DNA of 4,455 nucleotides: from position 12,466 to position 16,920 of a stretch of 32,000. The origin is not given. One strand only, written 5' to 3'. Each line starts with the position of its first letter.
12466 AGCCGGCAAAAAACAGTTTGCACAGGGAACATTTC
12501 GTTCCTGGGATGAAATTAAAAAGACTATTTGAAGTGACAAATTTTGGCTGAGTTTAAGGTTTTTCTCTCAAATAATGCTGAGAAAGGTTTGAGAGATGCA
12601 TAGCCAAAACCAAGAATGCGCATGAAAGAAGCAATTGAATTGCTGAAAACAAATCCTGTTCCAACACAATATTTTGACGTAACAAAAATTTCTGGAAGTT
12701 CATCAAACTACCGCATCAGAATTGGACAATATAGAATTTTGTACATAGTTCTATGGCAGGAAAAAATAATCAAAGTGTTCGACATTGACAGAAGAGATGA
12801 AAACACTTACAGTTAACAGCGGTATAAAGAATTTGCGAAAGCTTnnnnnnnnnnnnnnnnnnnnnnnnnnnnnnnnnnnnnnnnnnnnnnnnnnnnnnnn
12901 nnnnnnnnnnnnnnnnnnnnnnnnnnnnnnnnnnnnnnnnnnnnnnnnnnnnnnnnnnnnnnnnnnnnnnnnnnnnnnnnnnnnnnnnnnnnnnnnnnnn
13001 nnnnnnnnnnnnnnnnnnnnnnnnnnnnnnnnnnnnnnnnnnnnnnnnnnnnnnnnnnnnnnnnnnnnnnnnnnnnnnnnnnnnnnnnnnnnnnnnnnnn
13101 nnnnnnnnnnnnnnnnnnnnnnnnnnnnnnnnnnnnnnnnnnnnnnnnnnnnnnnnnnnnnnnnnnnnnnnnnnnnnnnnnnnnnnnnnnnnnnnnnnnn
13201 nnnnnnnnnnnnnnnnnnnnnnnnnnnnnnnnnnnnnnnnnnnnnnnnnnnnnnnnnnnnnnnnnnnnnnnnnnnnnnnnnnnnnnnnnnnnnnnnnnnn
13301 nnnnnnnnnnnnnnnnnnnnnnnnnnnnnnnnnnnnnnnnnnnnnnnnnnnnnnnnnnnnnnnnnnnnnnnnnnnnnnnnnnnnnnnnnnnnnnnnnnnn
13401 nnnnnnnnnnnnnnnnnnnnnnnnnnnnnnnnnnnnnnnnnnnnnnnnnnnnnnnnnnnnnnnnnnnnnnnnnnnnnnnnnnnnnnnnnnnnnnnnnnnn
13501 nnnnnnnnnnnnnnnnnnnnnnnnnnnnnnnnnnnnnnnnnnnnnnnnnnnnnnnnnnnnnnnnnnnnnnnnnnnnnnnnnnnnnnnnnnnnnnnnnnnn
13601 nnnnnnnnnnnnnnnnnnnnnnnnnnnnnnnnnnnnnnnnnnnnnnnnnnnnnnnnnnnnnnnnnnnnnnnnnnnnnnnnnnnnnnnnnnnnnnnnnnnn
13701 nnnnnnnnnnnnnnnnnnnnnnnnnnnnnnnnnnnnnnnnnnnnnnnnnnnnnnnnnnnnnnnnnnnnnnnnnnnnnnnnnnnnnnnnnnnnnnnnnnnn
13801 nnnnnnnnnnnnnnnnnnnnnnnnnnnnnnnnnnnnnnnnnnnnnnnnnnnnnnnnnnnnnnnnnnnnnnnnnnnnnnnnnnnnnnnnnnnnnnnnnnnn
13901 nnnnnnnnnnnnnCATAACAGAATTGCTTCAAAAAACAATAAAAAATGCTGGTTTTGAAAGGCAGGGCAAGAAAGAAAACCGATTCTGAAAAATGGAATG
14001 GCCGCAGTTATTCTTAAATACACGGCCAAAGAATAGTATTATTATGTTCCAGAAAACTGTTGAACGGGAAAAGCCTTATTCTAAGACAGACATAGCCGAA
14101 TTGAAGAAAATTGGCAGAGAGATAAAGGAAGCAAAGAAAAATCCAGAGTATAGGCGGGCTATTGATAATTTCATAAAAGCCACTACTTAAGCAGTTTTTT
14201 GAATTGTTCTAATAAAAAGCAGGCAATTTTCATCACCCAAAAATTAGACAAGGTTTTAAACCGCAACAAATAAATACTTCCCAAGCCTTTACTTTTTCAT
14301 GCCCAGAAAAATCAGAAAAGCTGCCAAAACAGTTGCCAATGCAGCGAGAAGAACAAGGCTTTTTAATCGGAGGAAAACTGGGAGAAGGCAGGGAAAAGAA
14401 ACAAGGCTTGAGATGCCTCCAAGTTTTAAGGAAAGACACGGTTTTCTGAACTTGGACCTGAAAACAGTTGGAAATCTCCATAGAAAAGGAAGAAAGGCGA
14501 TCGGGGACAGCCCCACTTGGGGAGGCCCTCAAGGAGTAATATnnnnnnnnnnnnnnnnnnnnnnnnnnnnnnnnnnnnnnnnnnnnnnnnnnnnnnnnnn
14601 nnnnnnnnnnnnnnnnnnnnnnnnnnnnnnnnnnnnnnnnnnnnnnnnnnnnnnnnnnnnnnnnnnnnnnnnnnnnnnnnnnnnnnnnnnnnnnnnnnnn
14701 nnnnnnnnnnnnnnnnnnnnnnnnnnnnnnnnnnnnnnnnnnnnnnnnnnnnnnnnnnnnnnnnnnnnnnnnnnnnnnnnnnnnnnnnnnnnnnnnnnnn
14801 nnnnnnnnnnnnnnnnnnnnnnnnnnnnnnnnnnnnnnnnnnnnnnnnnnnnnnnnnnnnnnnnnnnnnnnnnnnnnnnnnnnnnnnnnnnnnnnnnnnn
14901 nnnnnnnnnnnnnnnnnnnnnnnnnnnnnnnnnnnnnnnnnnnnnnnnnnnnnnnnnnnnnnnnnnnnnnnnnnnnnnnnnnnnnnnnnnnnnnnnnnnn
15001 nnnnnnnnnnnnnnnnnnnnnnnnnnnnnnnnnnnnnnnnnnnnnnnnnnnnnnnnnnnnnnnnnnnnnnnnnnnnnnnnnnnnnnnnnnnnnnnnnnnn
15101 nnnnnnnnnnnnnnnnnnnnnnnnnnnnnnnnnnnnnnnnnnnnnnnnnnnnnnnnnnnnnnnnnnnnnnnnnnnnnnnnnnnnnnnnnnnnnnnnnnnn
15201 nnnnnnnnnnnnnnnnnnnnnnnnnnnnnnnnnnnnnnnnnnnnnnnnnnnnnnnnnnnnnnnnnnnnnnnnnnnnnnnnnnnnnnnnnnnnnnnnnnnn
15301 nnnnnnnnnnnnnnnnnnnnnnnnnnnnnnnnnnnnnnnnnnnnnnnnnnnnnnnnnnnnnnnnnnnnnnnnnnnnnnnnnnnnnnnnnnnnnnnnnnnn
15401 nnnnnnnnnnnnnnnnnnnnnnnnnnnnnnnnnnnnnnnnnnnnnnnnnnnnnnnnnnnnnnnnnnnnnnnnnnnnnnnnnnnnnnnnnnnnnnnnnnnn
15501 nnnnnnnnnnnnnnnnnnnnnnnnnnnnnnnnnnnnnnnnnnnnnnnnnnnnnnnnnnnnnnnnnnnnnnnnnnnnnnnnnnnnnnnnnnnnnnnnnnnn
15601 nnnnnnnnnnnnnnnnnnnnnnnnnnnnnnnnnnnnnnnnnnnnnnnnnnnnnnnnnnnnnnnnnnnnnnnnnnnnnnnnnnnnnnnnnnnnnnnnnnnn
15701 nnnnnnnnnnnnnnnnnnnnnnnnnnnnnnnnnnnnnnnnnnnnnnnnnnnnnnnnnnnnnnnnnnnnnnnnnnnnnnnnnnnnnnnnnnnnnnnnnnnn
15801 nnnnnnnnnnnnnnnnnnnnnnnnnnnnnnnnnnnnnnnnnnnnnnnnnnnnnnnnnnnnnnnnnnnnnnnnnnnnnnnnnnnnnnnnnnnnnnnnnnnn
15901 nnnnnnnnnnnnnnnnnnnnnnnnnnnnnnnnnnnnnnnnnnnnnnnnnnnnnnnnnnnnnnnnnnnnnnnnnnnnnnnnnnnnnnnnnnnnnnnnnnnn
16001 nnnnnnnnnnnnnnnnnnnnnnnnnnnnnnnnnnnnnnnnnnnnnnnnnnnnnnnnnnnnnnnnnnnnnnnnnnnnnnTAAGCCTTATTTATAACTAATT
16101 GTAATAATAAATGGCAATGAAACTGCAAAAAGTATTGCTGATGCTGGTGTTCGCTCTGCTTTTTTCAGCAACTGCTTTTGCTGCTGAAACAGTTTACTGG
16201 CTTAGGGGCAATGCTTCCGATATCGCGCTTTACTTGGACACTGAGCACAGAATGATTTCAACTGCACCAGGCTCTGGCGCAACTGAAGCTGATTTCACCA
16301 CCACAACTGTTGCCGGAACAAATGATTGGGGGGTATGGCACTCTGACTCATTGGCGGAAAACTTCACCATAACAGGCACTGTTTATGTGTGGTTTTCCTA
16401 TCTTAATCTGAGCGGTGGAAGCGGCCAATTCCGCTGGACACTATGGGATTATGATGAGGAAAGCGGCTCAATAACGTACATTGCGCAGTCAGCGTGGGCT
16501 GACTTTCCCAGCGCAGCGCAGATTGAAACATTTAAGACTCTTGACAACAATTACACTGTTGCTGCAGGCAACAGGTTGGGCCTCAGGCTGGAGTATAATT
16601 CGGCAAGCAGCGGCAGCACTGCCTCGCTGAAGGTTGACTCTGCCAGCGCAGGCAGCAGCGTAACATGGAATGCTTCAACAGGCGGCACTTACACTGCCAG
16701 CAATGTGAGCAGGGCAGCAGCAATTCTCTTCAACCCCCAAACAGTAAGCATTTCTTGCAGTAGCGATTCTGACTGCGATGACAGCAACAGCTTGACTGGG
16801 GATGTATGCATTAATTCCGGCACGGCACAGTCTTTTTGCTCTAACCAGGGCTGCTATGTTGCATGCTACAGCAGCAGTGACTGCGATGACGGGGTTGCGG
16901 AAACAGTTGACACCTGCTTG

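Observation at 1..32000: Window-scale hypothesis: a composite attachment island of two pilus motors, a KaiC-like active/pseudo pair and SHOCT-like-tailed adhesins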

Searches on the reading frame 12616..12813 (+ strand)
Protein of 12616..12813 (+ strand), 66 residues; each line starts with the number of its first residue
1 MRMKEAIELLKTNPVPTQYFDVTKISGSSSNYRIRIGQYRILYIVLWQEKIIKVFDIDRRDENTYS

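Call 7: search_protein_families(library=pfam, max_evalue=0.01, proteins=[window:12616-12813:+])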
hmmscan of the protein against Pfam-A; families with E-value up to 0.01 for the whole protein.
window:12616-12813:+ (66 aa): 1 family
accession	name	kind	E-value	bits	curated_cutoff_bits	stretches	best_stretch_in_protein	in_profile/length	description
PF05016.21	ParE_toxin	-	8.9e-06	26.6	23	1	3-63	32-88/89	ParE toxin of type II toxin-antitoxin system, parDE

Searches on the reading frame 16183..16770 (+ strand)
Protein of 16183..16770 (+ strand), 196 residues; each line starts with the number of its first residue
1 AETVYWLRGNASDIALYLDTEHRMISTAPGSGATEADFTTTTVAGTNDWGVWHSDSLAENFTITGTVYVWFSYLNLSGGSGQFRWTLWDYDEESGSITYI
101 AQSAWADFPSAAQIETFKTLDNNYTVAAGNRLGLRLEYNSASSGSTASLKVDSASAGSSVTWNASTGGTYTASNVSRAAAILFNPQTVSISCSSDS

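Call 57: predict_structure(alignment_id=A5)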
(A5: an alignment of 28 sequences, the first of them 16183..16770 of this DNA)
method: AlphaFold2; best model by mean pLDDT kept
length: 196 residues; sequences in the alignment: 28
mean_pLDDT: 93.6   pTM: 0.88
mean pLDDT of the five models: 93.6, 93.1, 93.0, 92.6, 91.0
residues with pLDDT >= 90: 169; 70-90: 17; 50-70: 10; < 50: 0
segments of 3 or more residues with pLDDT < 50: none
pLDDT, mean of each block of 10 residues (from residue 1): 91 81 95 95 97 96 96 96 98 96 97 95 97 98 96 97 97 98 81 60
secondary structure, 60 per line:
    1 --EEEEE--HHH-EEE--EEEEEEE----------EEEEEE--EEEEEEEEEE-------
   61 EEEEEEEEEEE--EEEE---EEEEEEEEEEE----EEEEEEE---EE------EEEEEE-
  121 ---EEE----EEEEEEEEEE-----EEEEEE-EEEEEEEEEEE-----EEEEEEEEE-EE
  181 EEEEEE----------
elements in order: E3-7 E14-16 E19-25 E36-41 E44-53 E61-71 E74-77 E81-91 E96-102 E114-119 E124-126 E131-140 E146-151 E153-163 E169-177 E179-186

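Call 60: fold_search(model_id=the predicted structure, library=pdb)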
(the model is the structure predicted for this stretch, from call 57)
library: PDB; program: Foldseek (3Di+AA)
matches with E <= 10: 1606; with E <= 0.001: 37
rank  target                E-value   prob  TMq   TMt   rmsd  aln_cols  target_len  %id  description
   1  3puh_A                6.3e-07  1.00  0.60  0.23   6.0       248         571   12  Cocaine Esterase, wild-type biologically active dimer (released 2011-09-21)
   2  3ida                  7.4e-07  1.00  0.61  0.23   5.4       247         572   11  Thermostable Cocaine Esterase with mutations L169K and G173Q, bound to DTT adduct (released 2010-03-02)
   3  1l7q                  9.8e-07  1.00  0.61  0.23   5.4       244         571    9  Ser117Ala Mutant of Bacterial Cocaine Esterase cocE (released 2003-02-11)
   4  1l7r                  1.1e-06  1.00  0.61  0.23   5.5       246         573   10  Tyr44Phe Mutant of Bacterial Cocaine Esterase cocE (released 2003-02-11)
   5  3puh_B                1.2e-06  1.00  0.58  0.22   6.2       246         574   10  Cocaine Esterase, wild-type biologically active dimer (released 2011-09-21)
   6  1ju3                  1.3e-06  1.00  0.58  0.22   5.7       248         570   10  BACTERIAL COCAINE ESTERASE COMPLEX WITH TRANSITION STATE ANALOG (released 2001-12-21)
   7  3i2i                  1.4e-06  1.00  0.61  0.23   5.0       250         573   10  Cocaine Esterase with mutation T172R, bound to DTT adduct (released 2010-06-16)
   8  7f65                  1.6e-06  1.00  0.61  0.23   5.2       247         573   10  Bacetrial Cocaine Esterase with mutations T172R/G173Q/V116K/S117A/A51L, bound to benzoic acid (released 2021-09-15)
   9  3i2g                  1.7e-06  1.00  0.58  0.22   5.7       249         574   10  Cocaine Esterase with mutation G173Q, bound to DTT adduct (released 2010-06-16)
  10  3i2h                  1.9e-06  1.00  0.60  0.23   5.7       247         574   10  Cocaine Esterase with mutation L169K, bound to DTT adduct (released 2010-06-16)
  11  3pui                  2.0e-06  1.00  0.60  0.23   5.7       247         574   10  Cocaine Esterase with mutations G4C, S10C (released 2011-09-21)
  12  4p08                  2.0e-06  1.00  0.59  0.22   5.7       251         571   11  Engineered thermostable dimeric cocaine esterase (released 2014-07-16)
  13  3i2j                  2.2e-06  1.00  0.60  0.23   5.5       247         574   10  Cocaine Esterase, wild type, without a ligand (released 2010-06-16)
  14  9k48                  2.9e-06  1.00  0.61  0.23   5.1       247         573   10  Bacetrial Cocaine Esterase with mutations T172R/G173Q/V116K/S117A/A51K (released 2024-12-18)
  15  3i2f                  3.8e-06  1.00  0.61  0.23   5.5       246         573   10  Cocaine Esterase with mutations T172R / G173Q, bound to DTT adduct (released 2010-06-16)
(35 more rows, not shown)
